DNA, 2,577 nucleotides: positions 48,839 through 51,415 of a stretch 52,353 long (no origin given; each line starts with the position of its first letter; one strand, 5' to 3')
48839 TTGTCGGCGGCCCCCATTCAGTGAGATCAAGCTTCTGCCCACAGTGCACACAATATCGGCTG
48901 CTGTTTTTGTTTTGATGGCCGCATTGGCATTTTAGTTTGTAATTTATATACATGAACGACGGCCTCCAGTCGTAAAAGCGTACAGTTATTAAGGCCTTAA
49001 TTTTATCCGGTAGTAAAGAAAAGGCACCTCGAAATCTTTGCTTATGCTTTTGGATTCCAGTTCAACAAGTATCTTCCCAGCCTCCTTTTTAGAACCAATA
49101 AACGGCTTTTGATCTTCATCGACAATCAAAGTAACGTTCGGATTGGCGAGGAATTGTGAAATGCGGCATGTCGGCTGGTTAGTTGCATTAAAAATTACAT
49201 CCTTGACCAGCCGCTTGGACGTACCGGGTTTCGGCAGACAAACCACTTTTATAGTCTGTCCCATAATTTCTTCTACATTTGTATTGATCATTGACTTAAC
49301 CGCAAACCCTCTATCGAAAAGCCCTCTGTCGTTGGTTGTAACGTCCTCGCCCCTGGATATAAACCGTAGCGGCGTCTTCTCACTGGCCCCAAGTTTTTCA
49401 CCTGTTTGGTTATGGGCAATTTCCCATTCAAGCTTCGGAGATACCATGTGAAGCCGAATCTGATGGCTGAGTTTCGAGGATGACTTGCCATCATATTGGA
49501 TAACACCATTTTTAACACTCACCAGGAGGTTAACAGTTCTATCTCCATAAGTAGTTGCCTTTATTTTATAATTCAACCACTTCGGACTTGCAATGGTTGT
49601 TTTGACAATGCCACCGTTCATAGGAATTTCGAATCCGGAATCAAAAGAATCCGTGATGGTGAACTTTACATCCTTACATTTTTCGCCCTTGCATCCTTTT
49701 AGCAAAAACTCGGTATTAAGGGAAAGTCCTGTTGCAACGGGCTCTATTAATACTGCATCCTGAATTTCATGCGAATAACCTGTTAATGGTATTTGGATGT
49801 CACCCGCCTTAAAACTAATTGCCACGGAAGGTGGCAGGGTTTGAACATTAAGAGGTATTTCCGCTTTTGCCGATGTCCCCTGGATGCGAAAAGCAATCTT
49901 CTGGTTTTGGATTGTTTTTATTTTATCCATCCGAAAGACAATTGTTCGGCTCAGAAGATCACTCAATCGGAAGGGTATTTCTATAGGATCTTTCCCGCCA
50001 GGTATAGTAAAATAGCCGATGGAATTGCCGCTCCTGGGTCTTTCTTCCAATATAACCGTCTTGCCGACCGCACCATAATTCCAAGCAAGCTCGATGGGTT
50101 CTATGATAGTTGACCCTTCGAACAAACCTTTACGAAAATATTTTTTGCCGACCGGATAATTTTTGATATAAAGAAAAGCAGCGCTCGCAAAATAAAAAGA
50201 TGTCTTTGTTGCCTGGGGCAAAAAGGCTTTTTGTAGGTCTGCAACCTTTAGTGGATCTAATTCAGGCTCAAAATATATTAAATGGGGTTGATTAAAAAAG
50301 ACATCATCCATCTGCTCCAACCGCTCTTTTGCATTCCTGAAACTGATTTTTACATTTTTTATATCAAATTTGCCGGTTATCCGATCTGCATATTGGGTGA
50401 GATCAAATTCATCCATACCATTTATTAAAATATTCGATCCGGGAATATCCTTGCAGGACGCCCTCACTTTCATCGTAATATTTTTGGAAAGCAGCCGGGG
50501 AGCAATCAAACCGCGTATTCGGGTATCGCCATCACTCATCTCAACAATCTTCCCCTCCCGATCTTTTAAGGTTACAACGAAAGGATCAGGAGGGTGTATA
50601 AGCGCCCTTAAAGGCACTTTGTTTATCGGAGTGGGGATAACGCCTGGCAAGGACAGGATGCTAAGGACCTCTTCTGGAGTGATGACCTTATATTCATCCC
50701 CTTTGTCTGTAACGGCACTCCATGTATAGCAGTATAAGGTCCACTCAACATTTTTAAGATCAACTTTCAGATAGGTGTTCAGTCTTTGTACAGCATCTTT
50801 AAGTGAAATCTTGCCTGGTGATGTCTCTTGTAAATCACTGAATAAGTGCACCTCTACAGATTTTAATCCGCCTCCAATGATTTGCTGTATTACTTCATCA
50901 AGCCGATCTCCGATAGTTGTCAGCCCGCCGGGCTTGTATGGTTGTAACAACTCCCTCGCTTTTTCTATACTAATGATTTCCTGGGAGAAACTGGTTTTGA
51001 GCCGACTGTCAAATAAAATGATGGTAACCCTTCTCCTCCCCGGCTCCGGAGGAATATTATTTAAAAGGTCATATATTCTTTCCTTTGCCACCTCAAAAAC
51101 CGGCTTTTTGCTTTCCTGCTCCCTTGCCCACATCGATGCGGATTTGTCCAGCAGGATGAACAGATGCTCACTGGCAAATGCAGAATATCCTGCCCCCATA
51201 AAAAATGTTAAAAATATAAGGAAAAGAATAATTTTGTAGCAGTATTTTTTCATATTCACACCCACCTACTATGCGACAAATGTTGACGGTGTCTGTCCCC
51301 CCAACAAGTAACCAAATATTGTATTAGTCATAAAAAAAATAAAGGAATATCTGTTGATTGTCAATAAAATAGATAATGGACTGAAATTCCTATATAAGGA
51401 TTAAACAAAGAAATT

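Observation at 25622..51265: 25.6-kb one-strand array joining a tubulin-like GTPase, a kinase::Hsp70 fusion, GrpE-like proteins, vWA and a ZorAB-like stator: candidate undescribed system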

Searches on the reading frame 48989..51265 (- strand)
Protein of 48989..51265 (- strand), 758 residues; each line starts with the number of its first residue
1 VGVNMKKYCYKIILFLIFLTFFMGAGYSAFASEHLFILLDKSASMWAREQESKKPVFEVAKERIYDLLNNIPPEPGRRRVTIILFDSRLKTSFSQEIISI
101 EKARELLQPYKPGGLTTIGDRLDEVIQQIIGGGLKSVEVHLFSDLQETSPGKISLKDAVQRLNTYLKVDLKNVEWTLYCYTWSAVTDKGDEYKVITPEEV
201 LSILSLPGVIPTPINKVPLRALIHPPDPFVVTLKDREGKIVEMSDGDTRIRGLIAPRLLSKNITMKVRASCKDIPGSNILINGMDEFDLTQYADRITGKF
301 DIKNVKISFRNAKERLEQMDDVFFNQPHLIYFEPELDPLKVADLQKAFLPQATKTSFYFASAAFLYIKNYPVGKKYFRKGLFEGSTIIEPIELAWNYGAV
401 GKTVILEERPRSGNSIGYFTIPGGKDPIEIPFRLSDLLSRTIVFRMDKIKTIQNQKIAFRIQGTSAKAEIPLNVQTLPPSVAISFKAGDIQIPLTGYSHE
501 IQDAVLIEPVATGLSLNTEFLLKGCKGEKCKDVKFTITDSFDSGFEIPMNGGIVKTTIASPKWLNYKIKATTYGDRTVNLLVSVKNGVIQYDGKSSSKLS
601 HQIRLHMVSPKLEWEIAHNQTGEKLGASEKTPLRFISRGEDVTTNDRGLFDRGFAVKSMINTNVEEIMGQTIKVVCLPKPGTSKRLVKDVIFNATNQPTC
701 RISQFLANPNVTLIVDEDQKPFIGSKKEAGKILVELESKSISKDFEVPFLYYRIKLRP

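Call 4: search_protein_families(library=pfam, proteins=[window:48989-51265:-], max_evalue=0.01)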
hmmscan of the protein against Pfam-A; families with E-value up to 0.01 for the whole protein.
window:48989-51265:- (758 aa): 2 families
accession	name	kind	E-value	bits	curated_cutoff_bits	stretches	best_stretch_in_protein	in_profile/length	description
PF13519.12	VWA_2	-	9e-05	23.5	27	1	36-144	2-105/107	von Willebrand factor type A domain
PF00092.34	VWA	-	0.00037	21.2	23.8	1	35-131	2-94/174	von Willebrand factor type A domain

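Call 6: search_protein_families(library=padloc, proteins=[window:48989-51265:-], max_evalue=0.01)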
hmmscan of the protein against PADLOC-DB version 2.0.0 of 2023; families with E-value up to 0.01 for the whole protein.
window:48989-51265:- (758 aa): 0 families

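Call 56: search_protein_families(library=ncbifam, proteins=[window:48989-51265:-], max_evalue=0.01)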
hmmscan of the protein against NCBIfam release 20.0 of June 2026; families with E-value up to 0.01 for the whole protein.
window:48989-51265:- (758 aa): 0 families
